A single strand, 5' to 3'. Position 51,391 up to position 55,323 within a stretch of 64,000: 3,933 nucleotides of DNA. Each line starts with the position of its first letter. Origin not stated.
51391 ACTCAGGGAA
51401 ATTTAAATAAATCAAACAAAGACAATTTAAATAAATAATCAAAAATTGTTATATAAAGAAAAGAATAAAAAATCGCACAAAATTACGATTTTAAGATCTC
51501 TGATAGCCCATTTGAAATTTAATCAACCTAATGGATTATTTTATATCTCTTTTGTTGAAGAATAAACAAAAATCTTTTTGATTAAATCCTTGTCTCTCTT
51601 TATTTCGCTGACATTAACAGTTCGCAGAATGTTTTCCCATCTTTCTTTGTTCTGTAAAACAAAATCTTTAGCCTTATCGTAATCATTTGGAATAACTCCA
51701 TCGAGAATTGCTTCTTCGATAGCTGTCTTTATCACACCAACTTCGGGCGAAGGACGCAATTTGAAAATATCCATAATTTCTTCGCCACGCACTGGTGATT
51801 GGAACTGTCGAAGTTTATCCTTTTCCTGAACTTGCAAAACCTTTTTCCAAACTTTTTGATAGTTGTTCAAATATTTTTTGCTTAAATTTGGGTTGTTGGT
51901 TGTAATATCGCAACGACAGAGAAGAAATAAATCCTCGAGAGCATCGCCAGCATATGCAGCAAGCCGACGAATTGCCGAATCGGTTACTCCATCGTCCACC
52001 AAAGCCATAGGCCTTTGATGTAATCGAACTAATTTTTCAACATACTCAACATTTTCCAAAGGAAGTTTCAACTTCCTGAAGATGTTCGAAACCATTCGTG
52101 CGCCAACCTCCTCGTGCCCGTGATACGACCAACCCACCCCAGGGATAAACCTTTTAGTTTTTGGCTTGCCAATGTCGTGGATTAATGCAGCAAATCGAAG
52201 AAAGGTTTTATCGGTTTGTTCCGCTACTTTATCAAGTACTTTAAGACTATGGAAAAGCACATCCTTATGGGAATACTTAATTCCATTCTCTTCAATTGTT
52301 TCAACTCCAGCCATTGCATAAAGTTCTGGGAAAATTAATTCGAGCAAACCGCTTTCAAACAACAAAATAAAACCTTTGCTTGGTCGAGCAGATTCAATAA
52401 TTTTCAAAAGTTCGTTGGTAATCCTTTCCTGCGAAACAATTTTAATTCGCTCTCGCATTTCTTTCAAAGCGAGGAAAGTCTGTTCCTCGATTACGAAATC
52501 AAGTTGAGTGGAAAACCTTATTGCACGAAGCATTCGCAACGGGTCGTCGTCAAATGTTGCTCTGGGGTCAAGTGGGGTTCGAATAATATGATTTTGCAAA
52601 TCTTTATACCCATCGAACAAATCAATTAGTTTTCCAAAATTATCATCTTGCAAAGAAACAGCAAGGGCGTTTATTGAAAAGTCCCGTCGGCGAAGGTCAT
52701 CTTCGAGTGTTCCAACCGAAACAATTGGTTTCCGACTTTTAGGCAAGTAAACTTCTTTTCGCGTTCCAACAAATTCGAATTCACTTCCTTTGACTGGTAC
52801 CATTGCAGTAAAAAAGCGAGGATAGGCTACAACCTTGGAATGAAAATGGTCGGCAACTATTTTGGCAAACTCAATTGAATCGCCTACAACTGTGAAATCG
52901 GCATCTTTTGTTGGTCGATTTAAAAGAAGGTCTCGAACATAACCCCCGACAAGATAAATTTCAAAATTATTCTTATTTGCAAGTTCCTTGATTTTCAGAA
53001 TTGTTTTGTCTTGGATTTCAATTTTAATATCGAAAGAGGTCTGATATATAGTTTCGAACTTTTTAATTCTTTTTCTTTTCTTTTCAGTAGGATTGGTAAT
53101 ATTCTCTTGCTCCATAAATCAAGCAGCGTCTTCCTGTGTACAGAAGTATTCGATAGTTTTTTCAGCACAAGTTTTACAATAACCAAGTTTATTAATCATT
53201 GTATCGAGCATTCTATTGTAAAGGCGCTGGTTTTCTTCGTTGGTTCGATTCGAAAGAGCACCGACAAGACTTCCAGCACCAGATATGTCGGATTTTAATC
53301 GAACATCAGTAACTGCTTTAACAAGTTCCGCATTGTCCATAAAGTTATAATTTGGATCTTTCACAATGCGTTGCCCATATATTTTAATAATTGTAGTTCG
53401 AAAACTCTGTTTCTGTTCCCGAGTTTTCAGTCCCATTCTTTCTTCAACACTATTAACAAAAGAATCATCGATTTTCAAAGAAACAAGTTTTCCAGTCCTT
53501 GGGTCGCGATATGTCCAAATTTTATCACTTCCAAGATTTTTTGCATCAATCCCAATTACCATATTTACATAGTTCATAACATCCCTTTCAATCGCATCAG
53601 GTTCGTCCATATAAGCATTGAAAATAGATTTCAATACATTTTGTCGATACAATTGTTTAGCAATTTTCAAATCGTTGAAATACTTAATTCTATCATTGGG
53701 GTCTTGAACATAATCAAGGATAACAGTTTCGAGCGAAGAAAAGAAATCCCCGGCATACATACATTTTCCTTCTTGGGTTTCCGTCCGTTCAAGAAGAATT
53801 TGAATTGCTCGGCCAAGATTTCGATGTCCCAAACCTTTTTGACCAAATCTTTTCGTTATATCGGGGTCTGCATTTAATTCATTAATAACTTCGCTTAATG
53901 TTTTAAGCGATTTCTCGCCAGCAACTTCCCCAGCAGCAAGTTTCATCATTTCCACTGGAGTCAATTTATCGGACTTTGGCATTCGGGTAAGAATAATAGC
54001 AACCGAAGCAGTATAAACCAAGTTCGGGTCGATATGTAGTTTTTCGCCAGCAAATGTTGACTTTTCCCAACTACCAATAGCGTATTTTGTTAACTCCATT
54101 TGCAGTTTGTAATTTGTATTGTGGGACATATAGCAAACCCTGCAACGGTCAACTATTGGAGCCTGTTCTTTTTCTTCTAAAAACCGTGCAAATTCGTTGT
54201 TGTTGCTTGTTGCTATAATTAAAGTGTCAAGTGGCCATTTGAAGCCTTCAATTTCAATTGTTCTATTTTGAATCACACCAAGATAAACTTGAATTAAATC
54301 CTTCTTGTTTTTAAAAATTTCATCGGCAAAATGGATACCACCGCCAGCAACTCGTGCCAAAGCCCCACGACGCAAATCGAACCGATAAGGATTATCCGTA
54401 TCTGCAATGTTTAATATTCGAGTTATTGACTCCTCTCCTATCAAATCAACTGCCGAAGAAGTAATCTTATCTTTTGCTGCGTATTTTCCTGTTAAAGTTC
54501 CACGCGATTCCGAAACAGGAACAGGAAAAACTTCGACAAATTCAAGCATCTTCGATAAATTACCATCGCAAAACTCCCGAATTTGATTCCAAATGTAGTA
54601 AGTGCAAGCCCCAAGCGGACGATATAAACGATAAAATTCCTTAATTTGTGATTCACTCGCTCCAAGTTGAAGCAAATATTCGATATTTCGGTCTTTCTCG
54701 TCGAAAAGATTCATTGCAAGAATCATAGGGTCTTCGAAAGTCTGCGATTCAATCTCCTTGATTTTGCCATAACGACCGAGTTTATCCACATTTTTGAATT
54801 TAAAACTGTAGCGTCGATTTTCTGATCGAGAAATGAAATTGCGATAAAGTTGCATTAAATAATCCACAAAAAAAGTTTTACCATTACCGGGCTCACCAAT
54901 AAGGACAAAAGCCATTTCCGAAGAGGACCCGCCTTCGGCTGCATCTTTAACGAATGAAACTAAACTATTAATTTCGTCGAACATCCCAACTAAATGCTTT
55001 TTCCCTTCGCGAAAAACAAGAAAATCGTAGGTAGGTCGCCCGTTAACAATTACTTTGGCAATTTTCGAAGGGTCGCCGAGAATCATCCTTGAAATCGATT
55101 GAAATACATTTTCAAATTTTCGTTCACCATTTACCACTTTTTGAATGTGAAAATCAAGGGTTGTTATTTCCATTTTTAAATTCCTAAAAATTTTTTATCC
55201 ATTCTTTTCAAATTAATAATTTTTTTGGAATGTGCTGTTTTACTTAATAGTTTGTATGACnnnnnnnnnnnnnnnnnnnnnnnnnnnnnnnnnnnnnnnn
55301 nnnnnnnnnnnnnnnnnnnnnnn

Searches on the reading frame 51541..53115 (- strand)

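Call 25: search_protein_families(library=pfam, proteins=[window:51541-53115:-], max_evalue=0.0001)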
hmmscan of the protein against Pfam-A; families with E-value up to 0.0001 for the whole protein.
window:51541-53115:- (524 aa): 4 families
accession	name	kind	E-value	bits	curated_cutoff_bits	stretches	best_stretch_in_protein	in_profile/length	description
PF01743.26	PolyA_pol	-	4.9e-27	95.2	23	1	53-179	1-126/126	Poly A polymerase head domain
PF12627.12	PolyA_pol_RNAbd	-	2.4e-19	69.3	22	1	206-266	1-62/64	Probable RNA and SrmB- binding site of polymerase A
PF01966.28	HD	-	7.3e-12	46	22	1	288-371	3-90/116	HD domain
PF13735.12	tRNA_NucTran2_2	-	4.7e-05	23.8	27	0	342-480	24-143/149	tRNA nucleotidyltransferase domain 2 putative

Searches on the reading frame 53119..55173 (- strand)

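Call 25: search_protein_families(library=pfam, proteins=[window:53119-55173:-], max_evalue=0.0001)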
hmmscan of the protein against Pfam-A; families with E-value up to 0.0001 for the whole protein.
window:53119-55173:- (684 aa): 3 families
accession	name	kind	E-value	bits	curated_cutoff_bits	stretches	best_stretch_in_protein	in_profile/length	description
PF06798.17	PrkA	-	3.4e-37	129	25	1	409-676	3-255/255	PrkA serine protein kinase C-terminal domain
PF08298.17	AAA_PrkA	-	1.4e-13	51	25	1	213-403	172-356/358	PrkA AAA domain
PF07728.20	AAA_5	-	1.5e-05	25.5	22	0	250-331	42-126/139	AAA domain (dynein-related subfamily)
